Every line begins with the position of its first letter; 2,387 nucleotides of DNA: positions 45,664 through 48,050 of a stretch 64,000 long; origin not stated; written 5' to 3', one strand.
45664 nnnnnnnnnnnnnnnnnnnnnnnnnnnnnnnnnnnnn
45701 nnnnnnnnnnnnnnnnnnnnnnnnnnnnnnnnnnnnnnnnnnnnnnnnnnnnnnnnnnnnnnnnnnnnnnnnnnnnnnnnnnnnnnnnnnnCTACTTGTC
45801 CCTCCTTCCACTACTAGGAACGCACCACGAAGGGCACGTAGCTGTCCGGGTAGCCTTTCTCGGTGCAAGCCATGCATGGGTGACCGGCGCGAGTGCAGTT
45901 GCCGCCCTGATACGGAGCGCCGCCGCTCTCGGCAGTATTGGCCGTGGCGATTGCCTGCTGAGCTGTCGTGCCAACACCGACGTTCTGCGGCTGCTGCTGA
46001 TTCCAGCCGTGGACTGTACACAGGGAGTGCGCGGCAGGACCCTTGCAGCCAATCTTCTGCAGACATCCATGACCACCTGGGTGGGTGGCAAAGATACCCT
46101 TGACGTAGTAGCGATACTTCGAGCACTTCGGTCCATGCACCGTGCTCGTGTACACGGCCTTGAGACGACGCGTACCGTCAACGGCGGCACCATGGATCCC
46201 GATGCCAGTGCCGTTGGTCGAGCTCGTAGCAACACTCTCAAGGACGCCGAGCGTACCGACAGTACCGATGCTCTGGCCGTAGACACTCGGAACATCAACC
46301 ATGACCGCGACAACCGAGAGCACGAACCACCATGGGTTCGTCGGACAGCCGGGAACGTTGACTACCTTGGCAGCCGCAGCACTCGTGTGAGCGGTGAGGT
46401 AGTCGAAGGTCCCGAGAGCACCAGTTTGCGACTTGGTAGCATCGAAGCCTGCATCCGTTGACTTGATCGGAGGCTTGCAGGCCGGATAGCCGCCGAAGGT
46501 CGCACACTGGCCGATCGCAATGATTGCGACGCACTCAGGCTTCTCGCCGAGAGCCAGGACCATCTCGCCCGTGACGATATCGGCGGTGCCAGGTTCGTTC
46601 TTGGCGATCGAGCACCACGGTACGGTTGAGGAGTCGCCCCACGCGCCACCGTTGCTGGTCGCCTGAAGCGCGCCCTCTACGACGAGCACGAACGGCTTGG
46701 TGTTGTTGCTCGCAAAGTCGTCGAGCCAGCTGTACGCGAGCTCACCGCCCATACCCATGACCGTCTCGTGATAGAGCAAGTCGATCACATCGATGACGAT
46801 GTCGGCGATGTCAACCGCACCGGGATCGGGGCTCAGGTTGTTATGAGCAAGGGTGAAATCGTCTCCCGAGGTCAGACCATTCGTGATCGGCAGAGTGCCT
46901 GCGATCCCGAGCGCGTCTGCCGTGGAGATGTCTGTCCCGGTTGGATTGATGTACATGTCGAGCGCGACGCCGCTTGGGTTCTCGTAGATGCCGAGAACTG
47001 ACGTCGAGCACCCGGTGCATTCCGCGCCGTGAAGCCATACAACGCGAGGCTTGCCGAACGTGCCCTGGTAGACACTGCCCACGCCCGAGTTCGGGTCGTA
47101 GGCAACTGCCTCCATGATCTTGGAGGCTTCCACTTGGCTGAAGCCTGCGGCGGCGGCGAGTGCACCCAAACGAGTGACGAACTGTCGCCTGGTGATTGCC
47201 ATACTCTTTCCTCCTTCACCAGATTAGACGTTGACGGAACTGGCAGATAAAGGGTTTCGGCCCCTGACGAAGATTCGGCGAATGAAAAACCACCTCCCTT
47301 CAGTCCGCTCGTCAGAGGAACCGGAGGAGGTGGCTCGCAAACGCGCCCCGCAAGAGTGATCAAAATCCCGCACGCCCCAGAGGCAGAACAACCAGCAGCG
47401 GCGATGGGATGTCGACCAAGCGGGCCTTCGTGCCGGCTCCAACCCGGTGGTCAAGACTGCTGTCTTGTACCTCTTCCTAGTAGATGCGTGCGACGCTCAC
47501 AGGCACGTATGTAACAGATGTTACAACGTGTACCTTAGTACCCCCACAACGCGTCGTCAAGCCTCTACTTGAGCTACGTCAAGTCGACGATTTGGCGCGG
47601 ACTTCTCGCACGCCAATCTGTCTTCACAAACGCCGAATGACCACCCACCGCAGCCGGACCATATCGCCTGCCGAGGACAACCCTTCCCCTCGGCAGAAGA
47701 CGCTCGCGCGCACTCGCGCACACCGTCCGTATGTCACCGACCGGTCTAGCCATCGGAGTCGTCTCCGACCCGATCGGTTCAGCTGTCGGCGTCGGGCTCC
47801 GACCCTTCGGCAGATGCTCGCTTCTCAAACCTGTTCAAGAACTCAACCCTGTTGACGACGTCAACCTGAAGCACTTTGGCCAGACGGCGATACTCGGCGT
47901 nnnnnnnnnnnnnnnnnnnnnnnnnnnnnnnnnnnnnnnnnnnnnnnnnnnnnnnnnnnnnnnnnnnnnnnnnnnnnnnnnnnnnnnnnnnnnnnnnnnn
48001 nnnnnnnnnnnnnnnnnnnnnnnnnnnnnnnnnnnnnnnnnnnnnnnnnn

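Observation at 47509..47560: Rex-type palindrome 5 nt downstream of the -10 box of the hydrogenase/OmcS-like operon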

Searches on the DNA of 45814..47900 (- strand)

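Call 20: search_rna_families(source=window, start=47100, end=47900, threshold=evalue, max_evalue=1)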
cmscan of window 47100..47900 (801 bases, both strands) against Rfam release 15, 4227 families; matches with E-value up to 1: 1.
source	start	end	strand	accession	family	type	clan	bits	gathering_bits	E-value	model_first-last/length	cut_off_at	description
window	47199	47330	+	RF02042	HOTTIP_3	Gene; lncRNA;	-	10.8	50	0.35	197-353/353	no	HOXA transcript at the distal tip, conserved region 3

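Call 52: search_rna_families(sources=[L088, L085, L083, L084, L103, L094], threshold=evalue, max_evalue=1)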
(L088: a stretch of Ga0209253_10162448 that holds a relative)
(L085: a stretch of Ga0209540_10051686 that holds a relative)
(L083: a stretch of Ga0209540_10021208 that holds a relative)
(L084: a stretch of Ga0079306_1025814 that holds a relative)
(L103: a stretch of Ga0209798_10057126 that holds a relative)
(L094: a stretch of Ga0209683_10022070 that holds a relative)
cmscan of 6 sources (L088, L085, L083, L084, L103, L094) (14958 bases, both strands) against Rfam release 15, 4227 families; matches with E-value up to 1: 0.
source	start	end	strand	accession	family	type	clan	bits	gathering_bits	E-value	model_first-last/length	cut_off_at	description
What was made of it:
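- On Intrinsic-terminator attenuator / riboswitch (leader RNA): No Rfam 15 match at E<=1 in the window leader or in six orthologous loci (calls 20, 52).
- Closest known: Terminator/antiterminator leaders. Different: No Rfam 15 family matches at E<=1 (calls 20, 52).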
